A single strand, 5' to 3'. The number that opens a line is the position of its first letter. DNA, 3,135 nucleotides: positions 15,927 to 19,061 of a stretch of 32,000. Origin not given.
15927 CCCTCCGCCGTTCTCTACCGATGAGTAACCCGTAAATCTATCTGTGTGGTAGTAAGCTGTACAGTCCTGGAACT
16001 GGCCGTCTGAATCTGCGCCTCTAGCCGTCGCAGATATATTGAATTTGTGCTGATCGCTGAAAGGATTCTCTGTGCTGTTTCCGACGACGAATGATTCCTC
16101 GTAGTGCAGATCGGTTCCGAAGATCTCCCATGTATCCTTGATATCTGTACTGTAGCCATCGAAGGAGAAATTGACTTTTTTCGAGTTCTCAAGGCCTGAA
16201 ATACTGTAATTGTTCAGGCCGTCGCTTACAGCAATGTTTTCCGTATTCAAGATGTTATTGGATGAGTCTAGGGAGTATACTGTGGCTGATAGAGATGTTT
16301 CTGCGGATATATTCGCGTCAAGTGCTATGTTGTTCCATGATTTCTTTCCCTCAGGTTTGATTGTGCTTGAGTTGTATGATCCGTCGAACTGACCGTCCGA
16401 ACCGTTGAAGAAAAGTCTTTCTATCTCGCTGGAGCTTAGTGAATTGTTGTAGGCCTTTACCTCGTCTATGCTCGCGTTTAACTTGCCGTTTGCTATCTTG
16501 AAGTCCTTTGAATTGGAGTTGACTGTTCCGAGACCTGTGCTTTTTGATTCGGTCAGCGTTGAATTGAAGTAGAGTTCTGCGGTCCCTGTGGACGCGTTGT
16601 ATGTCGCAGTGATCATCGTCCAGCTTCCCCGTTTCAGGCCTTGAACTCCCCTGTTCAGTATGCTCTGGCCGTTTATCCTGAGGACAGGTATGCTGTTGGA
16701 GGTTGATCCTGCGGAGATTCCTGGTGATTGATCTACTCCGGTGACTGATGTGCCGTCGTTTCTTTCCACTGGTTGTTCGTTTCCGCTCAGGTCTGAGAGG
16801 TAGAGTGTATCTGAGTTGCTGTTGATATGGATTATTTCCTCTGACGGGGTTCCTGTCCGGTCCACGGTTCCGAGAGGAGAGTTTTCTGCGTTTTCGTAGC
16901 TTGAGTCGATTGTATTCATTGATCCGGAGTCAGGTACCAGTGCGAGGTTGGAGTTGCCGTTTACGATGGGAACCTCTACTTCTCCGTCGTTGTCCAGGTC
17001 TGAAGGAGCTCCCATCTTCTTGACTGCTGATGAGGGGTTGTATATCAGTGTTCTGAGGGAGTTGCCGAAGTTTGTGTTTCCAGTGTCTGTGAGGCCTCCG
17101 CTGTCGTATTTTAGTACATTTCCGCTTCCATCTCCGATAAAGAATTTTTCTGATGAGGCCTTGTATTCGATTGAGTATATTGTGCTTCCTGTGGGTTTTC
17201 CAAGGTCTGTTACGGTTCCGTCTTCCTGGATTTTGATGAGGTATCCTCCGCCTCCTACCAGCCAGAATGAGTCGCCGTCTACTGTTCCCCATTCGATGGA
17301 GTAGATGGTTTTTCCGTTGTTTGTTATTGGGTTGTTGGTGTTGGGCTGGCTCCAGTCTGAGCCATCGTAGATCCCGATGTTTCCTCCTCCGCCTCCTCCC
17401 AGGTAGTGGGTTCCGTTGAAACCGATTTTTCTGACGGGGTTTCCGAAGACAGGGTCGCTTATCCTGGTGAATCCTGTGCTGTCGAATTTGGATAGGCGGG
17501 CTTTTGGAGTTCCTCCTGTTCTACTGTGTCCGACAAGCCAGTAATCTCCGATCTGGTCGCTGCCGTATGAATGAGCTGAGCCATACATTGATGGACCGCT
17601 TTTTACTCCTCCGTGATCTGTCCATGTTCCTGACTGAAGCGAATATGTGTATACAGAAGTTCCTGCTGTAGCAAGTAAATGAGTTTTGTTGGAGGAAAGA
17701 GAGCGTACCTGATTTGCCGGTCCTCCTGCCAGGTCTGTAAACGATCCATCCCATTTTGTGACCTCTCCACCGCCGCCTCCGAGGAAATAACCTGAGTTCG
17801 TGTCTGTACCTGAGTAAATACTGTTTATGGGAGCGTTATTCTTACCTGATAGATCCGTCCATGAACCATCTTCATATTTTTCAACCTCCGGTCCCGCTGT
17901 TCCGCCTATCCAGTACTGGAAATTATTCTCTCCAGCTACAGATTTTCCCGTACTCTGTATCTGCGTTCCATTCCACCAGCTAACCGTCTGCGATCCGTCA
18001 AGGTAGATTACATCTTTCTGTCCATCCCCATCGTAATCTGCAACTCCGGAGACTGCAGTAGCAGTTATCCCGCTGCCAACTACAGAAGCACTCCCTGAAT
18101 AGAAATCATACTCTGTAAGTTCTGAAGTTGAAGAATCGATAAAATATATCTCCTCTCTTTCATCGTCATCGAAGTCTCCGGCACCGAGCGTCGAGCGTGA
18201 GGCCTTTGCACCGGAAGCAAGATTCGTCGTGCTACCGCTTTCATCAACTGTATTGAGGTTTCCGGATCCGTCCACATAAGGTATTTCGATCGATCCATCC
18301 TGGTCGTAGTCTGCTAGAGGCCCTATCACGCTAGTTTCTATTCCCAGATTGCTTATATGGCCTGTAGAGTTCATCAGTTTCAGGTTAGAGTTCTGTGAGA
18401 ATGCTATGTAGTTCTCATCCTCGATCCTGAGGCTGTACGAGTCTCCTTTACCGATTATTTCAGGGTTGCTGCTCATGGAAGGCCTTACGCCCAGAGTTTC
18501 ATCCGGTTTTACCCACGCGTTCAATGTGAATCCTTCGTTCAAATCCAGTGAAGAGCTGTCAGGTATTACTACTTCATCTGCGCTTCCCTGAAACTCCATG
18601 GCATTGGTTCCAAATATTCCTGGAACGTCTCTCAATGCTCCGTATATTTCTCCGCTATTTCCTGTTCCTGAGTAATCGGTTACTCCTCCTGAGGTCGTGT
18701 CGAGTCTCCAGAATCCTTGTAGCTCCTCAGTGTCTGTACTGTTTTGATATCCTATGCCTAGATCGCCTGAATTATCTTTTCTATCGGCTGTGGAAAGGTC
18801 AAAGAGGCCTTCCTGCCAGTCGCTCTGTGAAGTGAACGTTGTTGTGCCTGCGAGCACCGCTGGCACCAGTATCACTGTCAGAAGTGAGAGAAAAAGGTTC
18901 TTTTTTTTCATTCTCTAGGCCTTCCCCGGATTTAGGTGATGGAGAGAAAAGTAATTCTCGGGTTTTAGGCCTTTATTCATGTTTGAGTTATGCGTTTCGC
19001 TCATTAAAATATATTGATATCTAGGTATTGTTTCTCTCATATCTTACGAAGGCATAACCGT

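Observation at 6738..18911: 4,057-aa surface protein: an uninterrupted 12.2-kb gene occupying 38% of the window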

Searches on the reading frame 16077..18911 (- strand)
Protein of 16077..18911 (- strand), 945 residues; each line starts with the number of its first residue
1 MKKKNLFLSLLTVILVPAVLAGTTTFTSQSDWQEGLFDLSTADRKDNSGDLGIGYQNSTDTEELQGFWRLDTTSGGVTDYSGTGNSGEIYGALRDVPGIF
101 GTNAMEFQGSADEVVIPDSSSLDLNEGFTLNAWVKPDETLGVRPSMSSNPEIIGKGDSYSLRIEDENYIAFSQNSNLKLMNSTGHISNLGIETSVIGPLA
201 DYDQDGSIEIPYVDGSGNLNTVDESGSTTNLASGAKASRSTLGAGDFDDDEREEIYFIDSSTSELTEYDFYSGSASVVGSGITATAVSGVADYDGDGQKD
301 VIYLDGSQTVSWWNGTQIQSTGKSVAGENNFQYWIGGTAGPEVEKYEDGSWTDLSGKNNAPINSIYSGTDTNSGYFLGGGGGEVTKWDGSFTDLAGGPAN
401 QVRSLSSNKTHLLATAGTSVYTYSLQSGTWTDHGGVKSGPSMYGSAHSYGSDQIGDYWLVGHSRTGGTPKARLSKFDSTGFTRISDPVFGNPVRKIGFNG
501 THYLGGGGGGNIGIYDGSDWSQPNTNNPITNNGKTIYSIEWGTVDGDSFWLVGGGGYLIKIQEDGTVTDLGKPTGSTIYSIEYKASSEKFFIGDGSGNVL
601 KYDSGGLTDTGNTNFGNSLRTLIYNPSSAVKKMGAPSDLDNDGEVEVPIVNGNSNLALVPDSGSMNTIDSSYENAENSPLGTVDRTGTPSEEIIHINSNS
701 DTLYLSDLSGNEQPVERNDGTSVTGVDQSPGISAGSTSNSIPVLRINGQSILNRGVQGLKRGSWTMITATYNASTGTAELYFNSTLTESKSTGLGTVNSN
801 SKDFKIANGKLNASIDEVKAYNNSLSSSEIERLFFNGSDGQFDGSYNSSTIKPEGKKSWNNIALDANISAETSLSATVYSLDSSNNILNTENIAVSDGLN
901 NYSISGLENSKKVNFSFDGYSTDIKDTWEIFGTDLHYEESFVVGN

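Call 16: find_homologous_proteins(query=window:16077-18911:-, max_evalue=0.00001)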
Query window:16077-18911:- (945 aa): 5 proteins with E <= 0.00001 among 8000 candidates.
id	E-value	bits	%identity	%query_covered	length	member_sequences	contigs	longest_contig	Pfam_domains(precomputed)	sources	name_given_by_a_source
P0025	2.5e-80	289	37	19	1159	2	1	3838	PF13385.14,PF02973.23,PF02210.32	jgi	jgi:hypothetical protein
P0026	1.4e-31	128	36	13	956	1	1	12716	PF13385.14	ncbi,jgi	-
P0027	3.1e-16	77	34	16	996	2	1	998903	PF22352.3,PF00801.27,PF18911.7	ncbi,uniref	ncbi:PKD domain-containing protein [Halobaculum sp. D14]|uniref:PKD domain-containing protein n=1 Ta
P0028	4.5e-12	63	27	18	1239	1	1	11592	PF16655.13,PF22925.4,PF13385.14,PF00041.28,PF16656.12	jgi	jgi:concanavalin A-like lectin/glucanase superfamily protein/fibronectin type III domain protein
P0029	6.7e-10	56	42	6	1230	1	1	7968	PF00801.27,PF06439.19,PF17957.8,PF23500.2,PF13385.14,PF00041.28,PF07995.18,PF18911.7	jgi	jgi:glucose/arabinose dehydrogenase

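Call 30: search_protein_representatives(protein=window:16077-18911:-)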
Query: 945 residues. Proteins with E-value up to 0.001 (for the whole library): 4402; up to 1e-10: 791; up to 1e-30: 64. The best 150 are listed.
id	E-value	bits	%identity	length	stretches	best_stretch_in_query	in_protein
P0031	4.7e-282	954.9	50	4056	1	4-945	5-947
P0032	6.3e-270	914.8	92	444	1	80-523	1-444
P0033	3.8e-265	899.0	47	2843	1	10-945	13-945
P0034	1.1e-239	814.8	46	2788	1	19-942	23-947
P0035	2.7e-143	495.7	35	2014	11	19-166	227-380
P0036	1.9e-123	430.0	37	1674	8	735-937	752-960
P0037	1.1e-96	341.5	38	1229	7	25-176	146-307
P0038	1.9e-82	294.3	35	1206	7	752-943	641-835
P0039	5.0e-81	289.7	31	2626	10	21-171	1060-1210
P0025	8.0e-81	289.0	34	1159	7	762-937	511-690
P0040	4.2e-80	286.6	35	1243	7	808-936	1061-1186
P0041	6.3e-78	279.4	31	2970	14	755-935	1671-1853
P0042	1.1e-71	258.8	40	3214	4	27-138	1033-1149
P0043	1.1e-62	229.0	37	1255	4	755-938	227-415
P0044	4.8e-56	207.0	37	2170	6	727-936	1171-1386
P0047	8.7e-53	196.2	33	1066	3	329-608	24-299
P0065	1.8e-36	142.2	33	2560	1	243-622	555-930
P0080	3.1e-32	128.2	37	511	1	328-629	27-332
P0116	1.1e-27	113.2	35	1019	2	177-330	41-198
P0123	1.4e-26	109.5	34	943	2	173-331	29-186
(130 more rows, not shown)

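Call 44: find_encoding_contigs(protein=P0031, flank=10000, max_places=3)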
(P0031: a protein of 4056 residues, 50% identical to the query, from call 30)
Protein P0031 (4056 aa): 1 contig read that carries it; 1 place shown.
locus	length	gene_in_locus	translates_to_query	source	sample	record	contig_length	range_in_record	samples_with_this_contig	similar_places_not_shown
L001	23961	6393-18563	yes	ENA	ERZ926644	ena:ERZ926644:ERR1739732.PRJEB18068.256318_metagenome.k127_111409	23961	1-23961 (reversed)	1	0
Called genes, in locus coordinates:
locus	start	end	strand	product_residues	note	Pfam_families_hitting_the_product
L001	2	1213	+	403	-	?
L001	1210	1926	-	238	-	PF02518:HATPase_c (weak)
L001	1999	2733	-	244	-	PF09335:VTT_dom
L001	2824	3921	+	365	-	PF00303:Thymidylat_synt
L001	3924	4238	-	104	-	-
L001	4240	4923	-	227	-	-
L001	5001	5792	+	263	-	-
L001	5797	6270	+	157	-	PF00186:DHFR_1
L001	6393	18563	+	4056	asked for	PF10633:NPCBM_assoc (weak)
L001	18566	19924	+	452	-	-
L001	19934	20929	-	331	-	PF03796:DnaB_C, PF06745:ATPase, PF13481:AAA_25 (weak), PF20720:nSTAND3 (faint)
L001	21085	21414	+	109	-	-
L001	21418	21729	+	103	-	-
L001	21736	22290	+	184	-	PF06745:ATPase (weak)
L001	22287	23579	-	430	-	-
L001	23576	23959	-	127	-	?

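Call 45: find_encoding_contigs(protein=P0033, flank=8000, max_places=2)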
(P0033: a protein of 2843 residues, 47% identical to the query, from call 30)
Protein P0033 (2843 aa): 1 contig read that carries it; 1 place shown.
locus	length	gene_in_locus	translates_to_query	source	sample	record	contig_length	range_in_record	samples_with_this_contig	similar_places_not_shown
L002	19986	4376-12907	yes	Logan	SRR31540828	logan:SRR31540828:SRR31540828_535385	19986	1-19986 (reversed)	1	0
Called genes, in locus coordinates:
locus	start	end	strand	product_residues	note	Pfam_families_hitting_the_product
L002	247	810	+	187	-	-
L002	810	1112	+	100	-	-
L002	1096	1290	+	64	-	-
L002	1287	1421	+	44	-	-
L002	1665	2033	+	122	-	-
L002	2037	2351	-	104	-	-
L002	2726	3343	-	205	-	PF13690:CheX (faint), PF04509:CheC (faint)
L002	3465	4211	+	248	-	PF06745:ATPase, PF13481:AAA_25, PF23442:DUF7125 (weak)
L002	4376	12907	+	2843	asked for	PF10633:NPCBM_assoc (weak)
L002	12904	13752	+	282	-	-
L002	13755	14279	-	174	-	-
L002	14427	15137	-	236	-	PF01036:Bac_rhodopsin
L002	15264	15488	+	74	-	-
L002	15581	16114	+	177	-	PF01590:GAF, PF13185:GAF_2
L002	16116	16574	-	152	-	PF03975:CheD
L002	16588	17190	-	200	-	PF04509:CheC (weak)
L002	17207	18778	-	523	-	PF01627:Hpt, PF02895:H-kinase_dim, PF02518:HATPase_c, PF01584:CheW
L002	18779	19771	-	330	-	PF00072:Response_reg, PF01339:CheB_methylest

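Call 46: find_encoding_contigs(protein=P0034, flank=8000, max_places=2)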
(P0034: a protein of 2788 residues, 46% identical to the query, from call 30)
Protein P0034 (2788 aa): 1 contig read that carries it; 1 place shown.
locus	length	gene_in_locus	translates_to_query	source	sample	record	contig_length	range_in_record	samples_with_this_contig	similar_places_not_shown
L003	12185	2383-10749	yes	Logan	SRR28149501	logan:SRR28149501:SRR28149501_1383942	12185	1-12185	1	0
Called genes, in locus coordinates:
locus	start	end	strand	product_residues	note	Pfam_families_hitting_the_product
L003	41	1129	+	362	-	PF00303:Thymidylat_synt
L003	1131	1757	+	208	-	-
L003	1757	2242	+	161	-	PF00186:DHFR_1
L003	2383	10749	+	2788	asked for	PF15418:DUF4625 (faint), PF22352:K319L-like_PKD (faint), PF10633:NPCBM_assoc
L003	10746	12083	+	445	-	-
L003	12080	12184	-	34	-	?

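Call 50: predict_structure(alignment_id=A2)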
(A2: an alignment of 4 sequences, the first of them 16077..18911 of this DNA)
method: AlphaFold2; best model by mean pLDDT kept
length: 945 residues; sequences in the alignment: 4
mean_pLDDT: 49.7   pTM: 0.34
mean pLDDT of the five models: 49.7, 44.2, 43.6, 42.4, 39.5
residues with pLDDT >= 90: 3; 70-90: 151; 50-70: 314; < 50: 477
segments of 3 or more residues with pLDDT < 50: 1-127, 129-168, 182-186, 329-351, 435-456, 459-471, 478-481, 485-487, 525-533, 572-574, 611-639, 672-691, 720-765, 792-862, 864-868, 897-906, 917-945
pLDDT, mean of each block of 10 residues (from residue 1): 36 30 22 23 28 34 32 30 27 23 22 29 44 41 38 28 35 59 56 72 70 87 80 78 69 80 87 82 78 58 77 78 55 37 45 56 56 62 68 68 57 61 70 49 39 44 38 51 50 54 56 64 47 59 81 75 74 57 64 59 70 34 28 41 52 55 56 43 38 54 57 53 41 27 29 35 48 54 52 32 20 20 28 34 37 41 49 57 59 51 48 51 36 27 23
secondary structure, 60 per line:
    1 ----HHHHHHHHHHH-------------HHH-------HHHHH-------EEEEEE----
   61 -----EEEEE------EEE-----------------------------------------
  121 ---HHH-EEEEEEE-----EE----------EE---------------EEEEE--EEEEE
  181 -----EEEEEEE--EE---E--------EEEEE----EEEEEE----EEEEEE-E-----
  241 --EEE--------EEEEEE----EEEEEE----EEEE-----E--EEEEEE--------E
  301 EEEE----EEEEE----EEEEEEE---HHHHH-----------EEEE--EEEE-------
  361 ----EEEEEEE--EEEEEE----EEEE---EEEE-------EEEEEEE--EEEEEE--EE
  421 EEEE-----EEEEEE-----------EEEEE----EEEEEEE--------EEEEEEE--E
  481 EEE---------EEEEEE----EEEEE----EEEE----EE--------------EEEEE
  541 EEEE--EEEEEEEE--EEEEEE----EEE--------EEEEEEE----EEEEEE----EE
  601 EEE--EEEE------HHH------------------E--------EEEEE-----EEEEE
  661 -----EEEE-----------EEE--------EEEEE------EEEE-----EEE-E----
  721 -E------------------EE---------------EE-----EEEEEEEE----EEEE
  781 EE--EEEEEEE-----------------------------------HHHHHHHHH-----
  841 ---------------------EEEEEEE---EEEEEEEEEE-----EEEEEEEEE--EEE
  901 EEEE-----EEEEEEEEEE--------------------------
elements in order (helices of 4 or more, strands of 3 or more residues): H5-15 H39-43 E51-56 E66-70 E77-79 E128-134 E169-173 E176-180 E186-192 E209-213 E218-223 E228-233 E243-245 E254-259 E264-269 E274-277 E286-291 E300-304 E309-313 E318-324 H328-332 E344-347 E350-353 E365-371 E374-379 E384-387 E391-394 E402-408 E411-416 E419-424 E430-435 E447-451 E456-462 E471-477 E480-483 E493-498 E503-507 E512-515 E536-544 E547-554 E557-562 E567-569 E578-584 E589-594 E599-603 E606-609 E646-650 E656-660 E666-669 E681-683 E692-696 E703-706 E712-714 E765-772 E777-782 E785-791 H827-835 E862-868 E872-881 E887-895 E898-904 E910-919

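Call 63: find_related_loci(query=A7, collection=genome_contigs, flank=3000)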
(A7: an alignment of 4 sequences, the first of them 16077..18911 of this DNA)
Query A7 (945 aa) in genome_contigs; peptide patterns used: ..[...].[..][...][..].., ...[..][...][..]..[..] (x = any residue, [..] = any of these).
600 stretches matched a pattern (row limit reached: there are more); 20 encode a relative of the query (tblastn E <= 1e-3); 20 distinct loci.
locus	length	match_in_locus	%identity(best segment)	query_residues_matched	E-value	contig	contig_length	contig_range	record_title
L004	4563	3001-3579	31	146-331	2e-12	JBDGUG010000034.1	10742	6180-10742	MAG: Halarchaeum sp. isolate DAL-WCL_35_76C3R c_000000006546, whole genome shotgun sequence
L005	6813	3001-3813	30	188-759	2e-9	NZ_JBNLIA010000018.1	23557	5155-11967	Haloparvum alkalitolerans strain MK62-1 JCM30442_ctg018, whole genome shotgun sequence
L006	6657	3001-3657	26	121-327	2e-9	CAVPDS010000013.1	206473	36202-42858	MAG: uncultured Alphaproteobacteria bacterium isolate MFD00031.bin.1.1 genome assembly, contig: contig_44417, whole geno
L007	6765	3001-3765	26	190-427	6e-9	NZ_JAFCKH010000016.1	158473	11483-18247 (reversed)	Bradyrhizobium tropiciagri strain SZCCT0294 NODE_16, whole genome shotgun sequence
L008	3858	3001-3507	28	176-363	2e-8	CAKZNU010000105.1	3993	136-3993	MAG TPA_asm: uncultured euryarchaeote isolate ERR2683643_bin.0_CONCOCT_v1.1_MAG genome assembly, contig: ERZ1034569.4233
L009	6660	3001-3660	35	183-304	2e-7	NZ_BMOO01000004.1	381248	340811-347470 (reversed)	Halarchaeum rubridurum strain JCM 16108 sequence04, whole genome shotgun sequence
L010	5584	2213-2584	27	201-313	4e-7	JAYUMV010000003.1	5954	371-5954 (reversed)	MAG: Chthonomonadaceae bacterium isolate GFS_9681 GFS_9681_2, whole genome shotgun sequence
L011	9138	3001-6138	32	169-321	1e-8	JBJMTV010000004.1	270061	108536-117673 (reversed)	MAG: Xanthobacteraceae bacterium isolate H3_16_all_fractions_metab_conc_31_63_0 k255_633941, whole genome shotgun sequen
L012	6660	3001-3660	31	199-318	2e-6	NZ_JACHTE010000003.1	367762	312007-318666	Marilutibacter penaei strain SG-8 NODE_3_length_367762_cov_87.132202, whole genome shotgun sequence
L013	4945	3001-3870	37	137-320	5e-6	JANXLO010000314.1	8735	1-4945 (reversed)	MAG: Chthonomonadaceae bacterium isolate 336R_concoct_108 336R_k141_1421038, whole genome shotgun sequence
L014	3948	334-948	30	196-305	5e-6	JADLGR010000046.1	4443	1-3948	MAG: Deltaproteobacteria bacterium isolate SJ448 c_000000074591, whole genome shotgun sequence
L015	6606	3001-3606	28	195-341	7e-6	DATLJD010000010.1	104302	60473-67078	MAG TPA_asm: Lysobacteraceae bacterium isolate SMAG_U13686 k141_12704, whole genome shotgun sequence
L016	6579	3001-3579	29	201-314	1e-5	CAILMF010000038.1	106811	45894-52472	MAG: uncultured Rhodospirillales bacterium isolate KT_bin-0655 genome assembly, contig: bin-0655:38/87, whole genome sho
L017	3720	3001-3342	30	215-332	6e-6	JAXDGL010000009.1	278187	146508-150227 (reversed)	MAG: Thermoanaerobaculia bacterium isolate BP_50 scaffold_1252973, whole genome shotgun sequence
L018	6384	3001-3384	28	185-303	1e-5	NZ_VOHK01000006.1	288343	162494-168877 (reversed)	Luteimonas marina strain FR1330 scaffold6, whole genome shotgun sequence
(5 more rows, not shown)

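Call 70: fold_search(model_id=the predicted structure, library=pdb)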
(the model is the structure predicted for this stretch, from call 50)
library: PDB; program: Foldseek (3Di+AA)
matches with E <= 10: 1662; with E <= 0.001: 941
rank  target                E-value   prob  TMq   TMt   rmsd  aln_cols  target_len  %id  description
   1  9e2g_2B               4.9e-13  1.00  0.22  0.30  14.7       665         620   12  Cryo-EM structure of 48 nm repeat of microtubule doublet from T. brucei flagellum (released 2025-03-12)
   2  3s2k_B                2.5e-12  1.00  0.18  0.26  22.8       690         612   11  Structural basis of Wnt signaling inhibition by Dickkopf binding to LRP5/6. (released 2011-11-02)
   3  5gje_B                2.7e-12  1.00  0.18  0.26  22.5       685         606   11  Three-dimensional reconstruction of human LRP6 ectodomain complexed with Dkk1 (released 2017-01-18)
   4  4a2l_B                4.7e-12  1.00  0.16  0.20  32.0       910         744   11  Structure of the periplasmic domain of the heparin and heparan sulphate sensing hybrid two component system BT4663 in  (released 2012-05-02)
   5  5wyj_BE               5.4e-12  1.00  0.21  0.25  18.1       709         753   11  Cryo-EM structure of the 90S small subunit pre-ribosome (Dhr1-depleted, Enp1-TAP, state 1) (released 2017-03-29)
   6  4nsx                  5.7e-12  1.00  0.21  0.29  17.3       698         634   12  Crystal Structure of the Utp21 tandem WD Domain (released 2014-02-19)
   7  4a2l_F                9.1e-12  1.00  0.17  0.20  31.6       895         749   11  Structure of the periplasmic domain of the heparin and heparan sulphate sensing hybrid two component system BT4663 in  (released 2012-05-02)
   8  7mqa_LT               1.2e-11  1.00  0.18  0.19  18.0       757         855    9  Cryo-EM structure of the human SSU processome, state post-A1 (released 2021-09-22)
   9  8dvl_A                1.5e-11  1.00  0.18  0.26  22.3       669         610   11  Crystal structure of LRP6 E3E4 in complex with disulfide constrained peptide E3.18 (released 2023-03-29)
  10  8glv_Cq               1.5e-11  1.00  0.20  0.19  17.3       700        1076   12  96-nm repeat unit of doublet microtubules from Chlamydomonas reinhardtii flagella (released 2023-05-31)
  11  9n6v_LT               2.0e-11  1.00  0.17  0.18  17.8       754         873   11  SSU processome maturation and disassembly, State A (released 2025-11-05)
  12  5fqd_D                2.0e-11  1.00  0.17  0.20  18.8       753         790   11  Structural basis of Lenalidomide induced CK1a degradation by the crl4crbn ubiquitin ligase (released 2016-02-24)
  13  4a2l_C                2.1e-11  1.00  0.19  0.23  30.1       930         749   10  Structure of the periplasmic domain of the heparin and heparan sulphate sensing hybrid two component system BT4663 in  (released 2012-05-02)
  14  6ve7_B                2.7e-11  1.00  0.23  0.31  14.9       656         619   14  The inner junction complex of Chlamydomonas reinhardtii doublet microtubule (released 2020-02-05)
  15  7mqa_LQ               2.7e-11  1.00  0.17  0.19  20.2       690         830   11  Cryo-EM structure of the human SSU processome, state post-A1 (released 2021-09-22)
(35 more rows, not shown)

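Call 75: search_protein_families(library=ncbifam, proteins=[L002:3465-4208:+], max_evalue=0.01)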
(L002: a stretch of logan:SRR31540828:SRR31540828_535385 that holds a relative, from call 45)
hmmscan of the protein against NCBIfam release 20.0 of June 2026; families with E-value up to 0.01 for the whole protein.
L002:3465-4208:+ (248 aa): 17 families
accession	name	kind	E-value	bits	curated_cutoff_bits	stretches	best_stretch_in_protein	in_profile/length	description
NF006799.0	PRK09302.1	equivalog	1.6e-43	149.1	408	1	12-243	13-240/515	circadian clock protein KaiC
TIGR03880.1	KaiC_arch_3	hypoth_equivalog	7.7e-35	120.4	249.45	1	15-246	1-222/224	KaiC domain-containing protein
TIGR02655.1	circ_KaiC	equivalog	6.2e-34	117.5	546.25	1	13-243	4-230/484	circadian clock protein KaiC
TIGR03877.1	thermo_KaiC_1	hypoth_equivalog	5.3e-29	101.4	307.25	1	13-246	5-237/238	KaiC domain-containing protein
TIGR03881.1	KaiC_arch_4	hypoth_equivalog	7.2e-21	74.9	247.8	1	13-241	4-228/231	KaiC domain-containing protein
NF052589.1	ArlH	equivalog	5.2e-16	59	215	1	22-241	12-223/229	archaellum protein ArlH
NF004723.0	PRK06067.1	subfamily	7.8e-13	48.5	194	1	5-236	9-229/243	flagellar accessory protein FlaH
NF004629.0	PRK05973.1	equivalog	1.8e-07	30.4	156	1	29-89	63-123/237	DNA helicase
NF006320.0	PRK08533.1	equivalog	6.6e-07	29.2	215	1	25-232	19-214/230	flagellar accessory protein FlaH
TIGR03878.1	thermo_KaiC_2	hypoth_equivalog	9.7e-07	28.4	232.2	1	26-187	32-183/259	KaiC domain-containing protein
TIGR03600.1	phage_DnaB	exception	9e-06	24.9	498.65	1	7-79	173-244/421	phage replicative helicase, DnaB family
TIGR00665.1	DnaB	equivalog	2.8e-05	23.1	385.25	1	13-104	179-266/435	replicative DNA helicase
TIGR00416.1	sms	equivalog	5.9e-05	22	403.05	1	12-73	76-137/454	DNA repair protein RadA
TIGR02237.1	recomb_radB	equivalog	0.0024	17.8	172.4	0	20-67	2-49/210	DNA repair and recombination protein RadB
TIGR02788.1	VirB11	equivalog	0.0031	16.6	249.95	1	20-79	134-190/308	P-type DNA transfer ATPase VirB11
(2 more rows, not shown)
